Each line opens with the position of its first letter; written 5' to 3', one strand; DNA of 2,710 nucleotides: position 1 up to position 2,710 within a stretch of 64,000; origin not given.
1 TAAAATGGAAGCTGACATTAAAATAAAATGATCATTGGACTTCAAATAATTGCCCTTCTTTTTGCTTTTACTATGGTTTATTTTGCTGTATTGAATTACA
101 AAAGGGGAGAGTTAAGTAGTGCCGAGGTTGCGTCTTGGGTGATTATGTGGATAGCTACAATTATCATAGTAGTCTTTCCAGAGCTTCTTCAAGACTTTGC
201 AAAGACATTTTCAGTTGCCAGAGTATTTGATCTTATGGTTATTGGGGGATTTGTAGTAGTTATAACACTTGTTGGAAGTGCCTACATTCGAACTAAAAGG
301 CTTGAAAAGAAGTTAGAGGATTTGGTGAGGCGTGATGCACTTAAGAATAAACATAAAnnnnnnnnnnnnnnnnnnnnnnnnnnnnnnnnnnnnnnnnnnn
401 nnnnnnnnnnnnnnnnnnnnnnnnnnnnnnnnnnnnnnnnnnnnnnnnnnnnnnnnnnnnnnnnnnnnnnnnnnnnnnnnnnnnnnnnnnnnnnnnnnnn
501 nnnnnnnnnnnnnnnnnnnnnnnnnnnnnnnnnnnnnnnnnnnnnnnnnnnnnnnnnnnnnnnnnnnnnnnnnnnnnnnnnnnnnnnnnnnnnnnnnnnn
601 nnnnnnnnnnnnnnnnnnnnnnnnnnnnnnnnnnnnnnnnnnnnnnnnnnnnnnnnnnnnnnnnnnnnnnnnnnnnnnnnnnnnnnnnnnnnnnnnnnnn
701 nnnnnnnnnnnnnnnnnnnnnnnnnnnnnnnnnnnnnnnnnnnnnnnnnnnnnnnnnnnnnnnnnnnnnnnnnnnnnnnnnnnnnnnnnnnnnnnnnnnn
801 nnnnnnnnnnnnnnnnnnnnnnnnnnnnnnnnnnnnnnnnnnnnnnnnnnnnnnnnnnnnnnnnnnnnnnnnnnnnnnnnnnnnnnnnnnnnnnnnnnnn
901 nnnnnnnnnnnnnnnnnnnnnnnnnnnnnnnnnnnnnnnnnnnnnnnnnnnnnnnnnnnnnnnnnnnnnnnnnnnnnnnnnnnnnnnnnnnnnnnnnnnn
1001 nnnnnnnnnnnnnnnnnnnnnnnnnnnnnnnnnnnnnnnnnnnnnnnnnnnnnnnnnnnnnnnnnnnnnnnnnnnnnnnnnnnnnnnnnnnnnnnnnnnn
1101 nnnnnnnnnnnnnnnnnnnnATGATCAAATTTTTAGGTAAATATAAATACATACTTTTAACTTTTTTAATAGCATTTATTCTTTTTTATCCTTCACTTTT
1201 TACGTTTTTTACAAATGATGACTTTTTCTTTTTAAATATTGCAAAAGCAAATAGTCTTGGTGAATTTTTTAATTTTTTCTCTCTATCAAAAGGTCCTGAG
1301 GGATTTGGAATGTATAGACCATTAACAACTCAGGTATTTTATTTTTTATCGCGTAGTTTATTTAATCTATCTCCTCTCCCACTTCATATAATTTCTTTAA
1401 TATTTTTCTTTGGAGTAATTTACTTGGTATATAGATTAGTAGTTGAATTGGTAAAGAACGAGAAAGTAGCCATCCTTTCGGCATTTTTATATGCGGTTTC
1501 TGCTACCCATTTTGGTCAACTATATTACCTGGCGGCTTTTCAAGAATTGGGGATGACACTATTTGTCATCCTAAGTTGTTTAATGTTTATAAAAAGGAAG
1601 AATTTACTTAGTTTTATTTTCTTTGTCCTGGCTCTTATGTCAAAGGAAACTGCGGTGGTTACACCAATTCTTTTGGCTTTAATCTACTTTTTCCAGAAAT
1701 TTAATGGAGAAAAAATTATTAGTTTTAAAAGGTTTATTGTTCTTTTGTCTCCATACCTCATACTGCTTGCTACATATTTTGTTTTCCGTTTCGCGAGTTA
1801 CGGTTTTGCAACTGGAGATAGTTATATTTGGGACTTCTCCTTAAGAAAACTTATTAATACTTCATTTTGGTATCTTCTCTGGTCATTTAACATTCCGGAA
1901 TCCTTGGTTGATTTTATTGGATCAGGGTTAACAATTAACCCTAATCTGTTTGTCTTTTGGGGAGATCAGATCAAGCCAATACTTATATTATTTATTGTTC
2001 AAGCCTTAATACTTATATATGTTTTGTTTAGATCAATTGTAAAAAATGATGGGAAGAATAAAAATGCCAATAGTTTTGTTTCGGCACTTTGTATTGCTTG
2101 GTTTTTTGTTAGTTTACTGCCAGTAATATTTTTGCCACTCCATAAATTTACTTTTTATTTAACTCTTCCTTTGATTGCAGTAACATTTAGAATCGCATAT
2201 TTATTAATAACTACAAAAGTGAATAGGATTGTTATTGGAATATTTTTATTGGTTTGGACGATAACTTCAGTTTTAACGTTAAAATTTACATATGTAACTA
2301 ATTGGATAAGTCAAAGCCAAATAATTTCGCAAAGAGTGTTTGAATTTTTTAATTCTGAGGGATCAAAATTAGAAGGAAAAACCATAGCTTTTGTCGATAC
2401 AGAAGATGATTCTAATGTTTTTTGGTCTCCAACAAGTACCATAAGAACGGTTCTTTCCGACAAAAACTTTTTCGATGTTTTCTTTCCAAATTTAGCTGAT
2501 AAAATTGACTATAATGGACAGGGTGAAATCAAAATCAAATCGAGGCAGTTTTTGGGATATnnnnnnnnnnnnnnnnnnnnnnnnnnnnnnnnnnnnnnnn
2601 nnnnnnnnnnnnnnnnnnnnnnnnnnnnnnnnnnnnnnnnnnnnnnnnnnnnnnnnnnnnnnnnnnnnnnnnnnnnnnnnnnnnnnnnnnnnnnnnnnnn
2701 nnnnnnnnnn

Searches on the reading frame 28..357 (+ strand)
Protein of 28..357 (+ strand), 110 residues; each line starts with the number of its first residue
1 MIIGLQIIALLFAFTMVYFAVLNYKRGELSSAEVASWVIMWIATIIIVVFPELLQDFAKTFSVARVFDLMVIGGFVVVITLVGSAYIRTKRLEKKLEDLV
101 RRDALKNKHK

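Call 83: search_protein_families(library=pfam, proteins=[window:28-357:+], max_evalue=0.001)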
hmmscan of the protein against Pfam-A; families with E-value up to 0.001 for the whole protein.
window:28-357:+ (110 aa): 1 family
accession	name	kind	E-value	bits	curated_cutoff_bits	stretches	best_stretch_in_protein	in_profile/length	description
PF10066.14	DUF2304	-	1.3e-20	74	25.5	1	5-108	2-105/106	Uncharacterized conserved protein (DUF2304)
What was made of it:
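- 28..360 (+): Context: small membrane protein DUF2304, with an ATGA overlap to the GT2 gene at 357-1124. It is a candidate helper or flippase for a lipid-linked sugar synthase. Pfam DUF2304 E=1.3e-20 (call 83).
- On Gtr-type three-component glycosylation system: A DUF2304 small membrane protein is present instead (call 83).
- A DUF2304 small membrane protein coupled to a GT2 is already present as a flippase or helper candidate (call 83).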

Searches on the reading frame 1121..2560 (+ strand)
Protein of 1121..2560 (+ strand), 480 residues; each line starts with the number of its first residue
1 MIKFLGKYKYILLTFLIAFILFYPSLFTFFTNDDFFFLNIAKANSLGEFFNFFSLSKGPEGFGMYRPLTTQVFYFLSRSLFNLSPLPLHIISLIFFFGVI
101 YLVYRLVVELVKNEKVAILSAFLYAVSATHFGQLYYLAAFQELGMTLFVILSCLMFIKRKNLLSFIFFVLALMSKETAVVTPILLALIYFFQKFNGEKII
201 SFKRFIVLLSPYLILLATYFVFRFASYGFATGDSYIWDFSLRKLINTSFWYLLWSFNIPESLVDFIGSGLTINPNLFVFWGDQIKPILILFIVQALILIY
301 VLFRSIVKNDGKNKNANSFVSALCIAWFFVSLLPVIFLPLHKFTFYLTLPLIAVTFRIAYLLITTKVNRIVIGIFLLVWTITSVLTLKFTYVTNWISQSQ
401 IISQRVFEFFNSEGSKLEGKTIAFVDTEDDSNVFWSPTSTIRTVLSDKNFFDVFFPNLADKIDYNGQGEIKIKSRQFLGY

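Call 10: search_protein_families(library=pfam, proteins=[window:1121-2560:+], max_evalue=0.001)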
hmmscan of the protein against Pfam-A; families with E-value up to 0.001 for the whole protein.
window:1121-2560:+ (480 aa): 0 families

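Call 49: search_protein_families(library=pfam, proteins=[window:1121-2560:+], max_evalue=1)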
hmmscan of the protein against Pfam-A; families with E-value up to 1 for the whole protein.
window:1121-2560:+ (480 aa): 0 families

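Call 58: search_protein_families(library=ncbifam, proteins=[window:1121-2560:+], max_evalue=0.1)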
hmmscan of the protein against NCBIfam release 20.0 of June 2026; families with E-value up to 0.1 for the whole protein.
window:1121-2560:+ (480 aa): 1 family
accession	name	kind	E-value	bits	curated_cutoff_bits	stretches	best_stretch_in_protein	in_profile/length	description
NF046093.1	AZOBR_p60025_fam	subfamily_domain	0.00039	19.7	150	1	90-193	118-215/232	AZOBR_p60025 family cell surface glycopolymer formation protein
